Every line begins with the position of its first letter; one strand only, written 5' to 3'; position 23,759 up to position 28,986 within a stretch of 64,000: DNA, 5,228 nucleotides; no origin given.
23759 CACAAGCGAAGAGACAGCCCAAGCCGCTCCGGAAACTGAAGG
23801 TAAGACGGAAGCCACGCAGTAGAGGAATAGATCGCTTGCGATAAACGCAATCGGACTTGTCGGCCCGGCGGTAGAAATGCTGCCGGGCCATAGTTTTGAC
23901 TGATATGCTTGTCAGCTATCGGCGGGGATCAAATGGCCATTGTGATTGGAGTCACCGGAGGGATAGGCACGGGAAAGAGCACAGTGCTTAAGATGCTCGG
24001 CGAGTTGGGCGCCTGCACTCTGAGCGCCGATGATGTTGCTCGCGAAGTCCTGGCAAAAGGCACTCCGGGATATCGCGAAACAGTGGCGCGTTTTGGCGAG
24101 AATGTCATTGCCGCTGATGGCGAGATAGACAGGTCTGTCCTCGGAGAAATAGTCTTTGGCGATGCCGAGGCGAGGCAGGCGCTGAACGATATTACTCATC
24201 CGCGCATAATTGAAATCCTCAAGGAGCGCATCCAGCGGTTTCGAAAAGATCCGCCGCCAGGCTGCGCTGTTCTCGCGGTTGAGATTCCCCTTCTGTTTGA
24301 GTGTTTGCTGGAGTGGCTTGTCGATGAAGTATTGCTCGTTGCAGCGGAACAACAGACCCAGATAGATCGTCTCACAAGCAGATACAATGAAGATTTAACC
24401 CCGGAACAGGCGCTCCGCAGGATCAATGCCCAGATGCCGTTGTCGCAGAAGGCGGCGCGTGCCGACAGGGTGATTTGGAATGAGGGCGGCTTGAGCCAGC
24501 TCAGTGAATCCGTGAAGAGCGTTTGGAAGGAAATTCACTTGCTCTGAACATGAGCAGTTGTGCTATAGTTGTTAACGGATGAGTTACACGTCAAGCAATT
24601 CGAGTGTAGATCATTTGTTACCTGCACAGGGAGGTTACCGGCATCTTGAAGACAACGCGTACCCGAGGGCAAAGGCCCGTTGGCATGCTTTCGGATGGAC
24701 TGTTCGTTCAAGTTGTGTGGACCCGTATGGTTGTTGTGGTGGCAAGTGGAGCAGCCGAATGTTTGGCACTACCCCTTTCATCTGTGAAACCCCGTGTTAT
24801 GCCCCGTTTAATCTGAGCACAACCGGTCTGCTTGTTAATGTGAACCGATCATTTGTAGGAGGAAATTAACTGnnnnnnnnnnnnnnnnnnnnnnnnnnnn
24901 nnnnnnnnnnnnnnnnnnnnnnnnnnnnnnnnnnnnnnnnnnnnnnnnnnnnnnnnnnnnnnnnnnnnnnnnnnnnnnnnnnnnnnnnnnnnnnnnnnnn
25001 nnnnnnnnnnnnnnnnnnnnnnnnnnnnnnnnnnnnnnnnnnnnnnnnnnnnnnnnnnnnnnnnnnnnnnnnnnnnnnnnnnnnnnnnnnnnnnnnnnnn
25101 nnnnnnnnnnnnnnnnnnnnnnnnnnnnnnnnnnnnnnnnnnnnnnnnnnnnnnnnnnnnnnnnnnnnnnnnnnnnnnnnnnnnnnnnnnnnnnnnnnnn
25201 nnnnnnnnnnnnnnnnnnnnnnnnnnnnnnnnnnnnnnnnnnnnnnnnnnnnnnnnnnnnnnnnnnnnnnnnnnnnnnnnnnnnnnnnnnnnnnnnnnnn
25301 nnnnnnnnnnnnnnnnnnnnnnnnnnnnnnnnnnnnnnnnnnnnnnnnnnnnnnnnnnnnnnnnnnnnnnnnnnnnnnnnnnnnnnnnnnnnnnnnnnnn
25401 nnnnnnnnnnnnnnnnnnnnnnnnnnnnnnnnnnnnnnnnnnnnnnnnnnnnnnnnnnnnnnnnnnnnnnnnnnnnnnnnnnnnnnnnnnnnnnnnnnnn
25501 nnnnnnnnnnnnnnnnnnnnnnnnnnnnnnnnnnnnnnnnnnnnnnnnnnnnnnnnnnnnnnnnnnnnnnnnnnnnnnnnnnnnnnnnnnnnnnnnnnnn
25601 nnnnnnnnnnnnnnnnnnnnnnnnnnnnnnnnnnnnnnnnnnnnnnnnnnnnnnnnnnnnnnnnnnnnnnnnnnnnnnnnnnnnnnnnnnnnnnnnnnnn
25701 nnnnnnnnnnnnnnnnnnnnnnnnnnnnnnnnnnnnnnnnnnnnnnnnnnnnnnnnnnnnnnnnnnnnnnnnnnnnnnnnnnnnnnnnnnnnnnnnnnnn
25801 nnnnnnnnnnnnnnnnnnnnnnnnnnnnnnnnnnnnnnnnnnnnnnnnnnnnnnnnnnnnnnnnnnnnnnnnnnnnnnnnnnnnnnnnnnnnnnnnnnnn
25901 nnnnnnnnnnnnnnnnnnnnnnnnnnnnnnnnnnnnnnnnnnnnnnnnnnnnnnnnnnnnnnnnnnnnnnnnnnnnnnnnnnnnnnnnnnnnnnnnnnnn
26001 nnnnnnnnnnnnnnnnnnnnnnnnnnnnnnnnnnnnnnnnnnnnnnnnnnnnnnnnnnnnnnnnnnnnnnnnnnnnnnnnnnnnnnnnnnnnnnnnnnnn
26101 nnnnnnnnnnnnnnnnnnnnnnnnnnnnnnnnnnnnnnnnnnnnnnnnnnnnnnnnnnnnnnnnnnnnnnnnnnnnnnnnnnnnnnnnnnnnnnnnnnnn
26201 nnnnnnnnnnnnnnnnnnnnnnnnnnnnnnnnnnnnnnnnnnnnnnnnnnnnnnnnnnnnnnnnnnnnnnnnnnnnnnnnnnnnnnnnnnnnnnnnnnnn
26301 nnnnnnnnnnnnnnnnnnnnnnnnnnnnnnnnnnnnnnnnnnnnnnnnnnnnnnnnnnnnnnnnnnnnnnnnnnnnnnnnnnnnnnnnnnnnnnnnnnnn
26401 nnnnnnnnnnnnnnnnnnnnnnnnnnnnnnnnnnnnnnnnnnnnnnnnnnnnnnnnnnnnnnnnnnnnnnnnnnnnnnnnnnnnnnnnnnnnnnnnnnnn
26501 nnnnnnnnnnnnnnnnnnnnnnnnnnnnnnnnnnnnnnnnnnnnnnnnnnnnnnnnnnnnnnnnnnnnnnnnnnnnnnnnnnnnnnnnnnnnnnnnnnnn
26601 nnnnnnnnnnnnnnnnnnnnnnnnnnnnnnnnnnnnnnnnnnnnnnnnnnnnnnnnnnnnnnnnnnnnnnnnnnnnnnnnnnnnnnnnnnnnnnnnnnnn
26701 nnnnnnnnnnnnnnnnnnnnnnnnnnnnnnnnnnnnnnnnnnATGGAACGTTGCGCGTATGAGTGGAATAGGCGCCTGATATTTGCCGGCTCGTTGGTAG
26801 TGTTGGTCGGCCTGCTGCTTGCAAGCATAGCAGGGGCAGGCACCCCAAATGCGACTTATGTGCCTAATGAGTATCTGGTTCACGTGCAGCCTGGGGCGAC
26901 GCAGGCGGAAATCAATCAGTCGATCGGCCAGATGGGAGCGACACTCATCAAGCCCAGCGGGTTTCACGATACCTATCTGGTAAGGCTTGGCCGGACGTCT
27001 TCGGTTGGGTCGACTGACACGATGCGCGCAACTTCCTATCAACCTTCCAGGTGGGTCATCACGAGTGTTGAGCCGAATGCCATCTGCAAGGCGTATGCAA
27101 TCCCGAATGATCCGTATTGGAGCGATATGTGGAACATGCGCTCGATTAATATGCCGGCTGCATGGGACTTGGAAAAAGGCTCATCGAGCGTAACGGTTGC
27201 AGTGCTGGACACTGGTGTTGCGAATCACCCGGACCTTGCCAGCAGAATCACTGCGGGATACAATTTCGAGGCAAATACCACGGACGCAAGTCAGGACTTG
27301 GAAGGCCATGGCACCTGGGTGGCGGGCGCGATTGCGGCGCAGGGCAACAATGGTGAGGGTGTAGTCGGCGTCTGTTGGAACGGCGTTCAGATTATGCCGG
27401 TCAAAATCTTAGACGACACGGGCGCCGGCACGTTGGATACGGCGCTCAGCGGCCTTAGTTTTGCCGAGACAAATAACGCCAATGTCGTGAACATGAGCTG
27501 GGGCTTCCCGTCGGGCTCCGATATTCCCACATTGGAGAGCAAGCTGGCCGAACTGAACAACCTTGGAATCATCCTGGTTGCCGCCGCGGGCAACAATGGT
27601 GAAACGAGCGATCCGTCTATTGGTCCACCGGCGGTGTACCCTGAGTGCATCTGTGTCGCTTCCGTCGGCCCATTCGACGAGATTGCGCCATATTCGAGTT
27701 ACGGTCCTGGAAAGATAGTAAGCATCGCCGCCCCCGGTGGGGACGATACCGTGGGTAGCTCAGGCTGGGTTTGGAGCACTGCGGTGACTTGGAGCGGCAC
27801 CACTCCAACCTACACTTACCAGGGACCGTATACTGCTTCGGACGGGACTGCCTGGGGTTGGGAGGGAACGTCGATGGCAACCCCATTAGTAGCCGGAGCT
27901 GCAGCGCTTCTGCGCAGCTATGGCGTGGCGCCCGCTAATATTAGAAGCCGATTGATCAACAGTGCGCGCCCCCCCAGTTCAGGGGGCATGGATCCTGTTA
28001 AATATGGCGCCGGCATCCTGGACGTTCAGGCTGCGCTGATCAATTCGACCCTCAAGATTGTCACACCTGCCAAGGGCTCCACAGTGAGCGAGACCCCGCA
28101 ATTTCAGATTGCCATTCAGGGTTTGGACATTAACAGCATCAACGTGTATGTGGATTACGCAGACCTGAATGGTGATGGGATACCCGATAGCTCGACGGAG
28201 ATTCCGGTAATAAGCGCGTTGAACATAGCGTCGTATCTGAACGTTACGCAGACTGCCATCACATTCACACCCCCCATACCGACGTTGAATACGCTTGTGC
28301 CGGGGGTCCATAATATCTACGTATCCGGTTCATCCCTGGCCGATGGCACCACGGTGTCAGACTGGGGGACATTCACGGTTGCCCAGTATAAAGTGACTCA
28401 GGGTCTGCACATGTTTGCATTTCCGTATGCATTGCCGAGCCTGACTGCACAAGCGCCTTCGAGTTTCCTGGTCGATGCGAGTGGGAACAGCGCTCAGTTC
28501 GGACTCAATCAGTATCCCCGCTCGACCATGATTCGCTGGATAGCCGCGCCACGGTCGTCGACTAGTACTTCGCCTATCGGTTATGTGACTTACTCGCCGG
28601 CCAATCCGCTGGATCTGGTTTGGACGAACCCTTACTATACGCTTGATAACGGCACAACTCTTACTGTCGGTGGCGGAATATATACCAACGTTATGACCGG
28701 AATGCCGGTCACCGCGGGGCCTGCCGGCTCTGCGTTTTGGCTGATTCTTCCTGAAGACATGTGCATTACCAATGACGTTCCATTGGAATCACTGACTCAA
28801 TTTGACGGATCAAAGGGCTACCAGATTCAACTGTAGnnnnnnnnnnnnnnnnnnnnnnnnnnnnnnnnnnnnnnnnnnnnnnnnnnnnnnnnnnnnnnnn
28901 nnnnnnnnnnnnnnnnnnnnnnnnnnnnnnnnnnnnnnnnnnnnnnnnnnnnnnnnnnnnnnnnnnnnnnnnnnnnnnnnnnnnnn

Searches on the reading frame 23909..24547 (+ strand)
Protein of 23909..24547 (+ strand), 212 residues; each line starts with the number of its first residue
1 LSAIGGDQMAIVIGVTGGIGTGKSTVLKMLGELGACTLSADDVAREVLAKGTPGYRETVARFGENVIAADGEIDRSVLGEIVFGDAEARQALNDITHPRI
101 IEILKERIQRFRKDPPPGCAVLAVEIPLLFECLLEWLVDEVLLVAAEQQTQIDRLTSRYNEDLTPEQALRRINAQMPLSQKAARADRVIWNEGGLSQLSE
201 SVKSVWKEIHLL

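Call 79: search_protein_families(library=pfam, proteins=[window:23909-24547:+], max_evalue=0.001)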
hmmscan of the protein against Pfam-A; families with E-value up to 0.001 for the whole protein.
window:23909-24547:+ (212 aa): 3 families
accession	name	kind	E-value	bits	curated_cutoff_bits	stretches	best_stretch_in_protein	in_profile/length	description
PF01121.26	CoaE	-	2.1e-49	168.1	27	1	11-196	1-179/180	Dephospho-CoA kinase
PF13238.12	AAA_18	-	0.00036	21.4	29.4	0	13-52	1-36/128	AAA domain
PF13671.12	AAA_33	-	0.00081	20.1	27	0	15-55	4-45/143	AAA domain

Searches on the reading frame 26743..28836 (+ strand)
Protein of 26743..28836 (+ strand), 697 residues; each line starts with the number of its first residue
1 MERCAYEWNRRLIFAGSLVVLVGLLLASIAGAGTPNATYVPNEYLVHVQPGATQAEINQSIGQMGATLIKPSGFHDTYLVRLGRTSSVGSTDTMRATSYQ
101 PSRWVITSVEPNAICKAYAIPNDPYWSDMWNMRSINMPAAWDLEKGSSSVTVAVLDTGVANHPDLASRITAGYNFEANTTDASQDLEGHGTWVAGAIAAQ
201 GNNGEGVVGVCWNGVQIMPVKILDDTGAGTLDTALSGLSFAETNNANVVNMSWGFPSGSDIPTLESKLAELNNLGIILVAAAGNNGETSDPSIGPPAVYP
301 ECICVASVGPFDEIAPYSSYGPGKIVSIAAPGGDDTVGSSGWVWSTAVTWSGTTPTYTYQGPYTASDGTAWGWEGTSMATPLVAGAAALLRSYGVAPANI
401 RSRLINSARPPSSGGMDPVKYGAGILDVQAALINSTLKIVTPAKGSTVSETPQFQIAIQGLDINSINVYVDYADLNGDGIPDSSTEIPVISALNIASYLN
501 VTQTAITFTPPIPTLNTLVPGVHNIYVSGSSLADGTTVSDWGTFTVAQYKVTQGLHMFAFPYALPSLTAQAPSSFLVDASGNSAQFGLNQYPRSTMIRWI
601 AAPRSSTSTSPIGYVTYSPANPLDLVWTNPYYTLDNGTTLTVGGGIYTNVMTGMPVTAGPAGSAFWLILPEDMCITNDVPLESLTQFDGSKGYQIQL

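Call 15: search_protein_families(library=pfam, proteins=[window:26743-28836:+])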
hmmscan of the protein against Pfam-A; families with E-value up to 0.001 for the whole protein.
window:26743-28836:+ (697 aa): 1 family
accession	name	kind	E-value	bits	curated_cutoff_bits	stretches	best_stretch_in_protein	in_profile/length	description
PF00082.27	Peptidase_S8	-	7.8e-47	160.4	21.8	1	148-424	2-288/288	Subtilase family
